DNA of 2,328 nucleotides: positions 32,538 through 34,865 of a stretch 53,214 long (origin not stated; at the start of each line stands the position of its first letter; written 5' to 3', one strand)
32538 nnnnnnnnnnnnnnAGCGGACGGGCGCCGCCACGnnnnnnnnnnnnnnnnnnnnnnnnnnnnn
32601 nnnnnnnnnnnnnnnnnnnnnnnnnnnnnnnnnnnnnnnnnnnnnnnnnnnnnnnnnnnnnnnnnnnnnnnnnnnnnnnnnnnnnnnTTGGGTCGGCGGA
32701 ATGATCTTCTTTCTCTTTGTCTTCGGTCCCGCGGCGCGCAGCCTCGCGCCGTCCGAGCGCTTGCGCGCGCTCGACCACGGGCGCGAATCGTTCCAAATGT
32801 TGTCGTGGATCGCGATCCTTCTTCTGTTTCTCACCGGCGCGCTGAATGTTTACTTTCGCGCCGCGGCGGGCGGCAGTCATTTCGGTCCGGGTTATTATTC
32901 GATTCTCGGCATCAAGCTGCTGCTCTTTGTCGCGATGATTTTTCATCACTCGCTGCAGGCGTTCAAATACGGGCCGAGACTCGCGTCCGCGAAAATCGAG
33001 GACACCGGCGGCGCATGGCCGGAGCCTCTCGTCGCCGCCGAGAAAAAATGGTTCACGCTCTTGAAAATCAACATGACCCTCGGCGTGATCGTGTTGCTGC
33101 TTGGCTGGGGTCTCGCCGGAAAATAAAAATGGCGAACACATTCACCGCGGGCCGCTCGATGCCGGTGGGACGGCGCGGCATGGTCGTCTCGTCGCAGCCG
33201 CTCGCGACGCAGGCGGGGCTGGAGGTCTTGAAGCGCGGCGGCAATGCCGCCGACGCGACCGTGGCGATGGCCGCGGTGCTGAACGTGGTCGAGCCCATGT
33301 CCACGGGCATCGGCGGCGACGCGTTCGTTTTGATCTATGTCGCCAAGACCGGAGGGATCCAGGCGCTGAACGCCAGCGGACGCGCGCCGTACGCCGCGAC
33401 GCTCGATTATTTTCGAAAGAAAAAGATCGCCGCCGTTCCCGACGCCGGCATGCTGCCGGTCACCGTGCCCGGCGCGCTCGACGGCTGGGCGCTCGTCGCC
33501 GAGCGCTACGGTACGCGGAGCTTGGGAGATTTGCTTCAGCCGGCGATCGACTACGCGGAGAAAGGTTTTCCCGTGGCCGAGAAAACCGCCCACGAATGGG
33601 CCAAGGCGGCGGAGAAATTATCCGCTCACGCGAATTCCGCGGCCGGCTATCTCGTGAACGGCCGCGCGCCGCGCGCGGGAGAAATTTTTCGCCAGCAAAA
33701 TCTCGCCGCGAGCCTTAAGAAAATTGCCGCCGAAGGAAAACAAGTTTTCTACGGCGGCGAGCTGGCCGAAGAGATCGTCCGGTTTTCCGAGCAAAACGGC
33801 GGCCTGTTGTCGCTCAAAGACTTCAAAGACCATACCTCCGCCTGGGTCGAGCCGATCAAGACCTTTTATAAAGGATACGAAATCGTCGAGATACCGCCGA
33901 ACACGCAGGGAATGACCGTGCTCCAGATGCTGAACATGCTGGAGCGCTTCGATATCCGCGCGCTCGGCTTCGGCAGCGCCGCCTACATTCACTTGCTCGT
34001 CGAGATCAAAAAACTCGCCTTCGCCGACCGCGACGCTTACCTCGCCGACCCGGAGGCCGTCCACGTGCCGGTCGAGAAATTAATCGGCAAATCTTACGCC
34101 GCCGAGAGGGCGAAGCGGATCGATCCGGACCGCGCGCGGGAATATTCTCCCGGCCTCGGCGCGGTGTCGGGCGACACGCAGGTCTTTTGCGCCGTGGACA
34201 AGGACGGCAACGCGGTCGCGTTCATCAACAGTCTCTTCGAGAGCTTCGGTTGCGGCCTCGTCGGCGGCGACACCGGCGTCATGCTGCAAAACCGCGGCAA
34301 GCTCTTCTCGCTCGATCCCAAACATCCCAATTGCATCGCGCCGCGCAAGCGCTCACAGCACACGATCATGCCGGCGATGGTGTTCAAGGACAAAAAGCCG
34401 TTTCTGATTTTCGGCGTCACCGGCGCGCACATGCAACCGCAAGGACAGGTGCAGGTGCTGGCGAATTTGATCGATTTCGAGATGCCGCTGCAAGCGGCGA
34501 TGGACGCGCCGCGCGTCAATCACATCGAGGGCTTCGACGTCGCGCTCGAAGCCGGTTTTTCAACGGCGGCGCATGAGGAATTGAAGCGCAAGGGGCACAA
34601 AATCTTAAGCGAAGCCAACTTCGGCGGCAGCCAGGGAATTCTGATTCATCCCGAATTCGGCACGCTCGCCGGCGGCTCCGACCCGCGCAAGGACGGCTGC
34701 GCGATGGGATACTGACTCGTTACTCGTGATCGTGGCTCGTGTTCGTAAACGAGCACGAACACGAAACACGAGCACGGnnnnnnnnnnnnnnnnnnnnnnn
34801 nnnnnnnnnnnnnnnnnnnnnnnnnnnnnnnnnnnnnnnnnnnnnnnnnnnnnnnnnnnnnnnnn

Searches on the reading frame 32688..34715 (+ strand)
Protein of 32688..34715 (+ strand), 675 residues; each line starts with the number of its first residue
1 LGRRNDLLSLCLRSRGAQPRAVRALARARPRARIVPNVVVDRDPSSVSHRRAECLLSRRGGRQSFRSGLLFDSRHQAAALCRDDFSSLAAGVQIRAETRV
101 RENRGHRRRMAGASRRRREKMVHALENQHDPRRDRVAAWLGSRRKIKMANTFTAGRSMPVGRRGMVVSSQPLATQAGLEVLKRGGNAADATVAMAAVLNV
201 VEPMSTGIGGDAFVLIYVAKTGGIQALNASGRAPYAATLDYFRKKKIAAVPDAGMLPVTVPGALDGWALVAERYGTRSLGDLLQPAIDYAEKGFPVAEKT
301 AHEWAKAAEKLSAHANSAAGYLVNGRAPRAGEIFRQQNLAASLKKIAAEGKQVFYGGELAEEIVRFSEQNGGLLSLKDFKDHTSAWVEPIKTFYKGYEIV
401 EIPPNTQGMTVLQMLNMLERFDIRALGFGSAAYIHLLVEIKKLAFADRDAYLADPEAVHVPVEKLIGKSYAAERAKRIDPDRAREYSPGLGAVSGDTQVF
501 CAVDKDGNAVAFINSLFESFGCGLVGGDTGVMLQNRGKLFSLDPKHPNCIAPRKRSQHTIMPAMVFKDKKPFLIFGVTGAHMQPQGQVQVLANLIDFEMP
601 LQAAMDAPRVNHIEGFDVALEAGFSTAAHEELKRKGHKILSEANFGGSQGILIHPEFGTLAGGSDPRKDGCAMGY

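Call 67: search_protein_families(library=pfam, proteins=[window:32688-34715:+], max_evalue=0.00001)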
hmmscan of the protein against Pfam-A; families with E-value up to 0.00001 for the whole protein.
window:32688-34715:+ (675 aa): 1 family
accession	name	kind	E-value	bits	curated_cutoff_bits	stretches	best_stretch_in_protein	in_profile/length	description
PF01019.26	G_glu_transpept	-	4.8e-155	517.7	27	1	179-670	2-512/512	Gamma-glutamyltranspeptidase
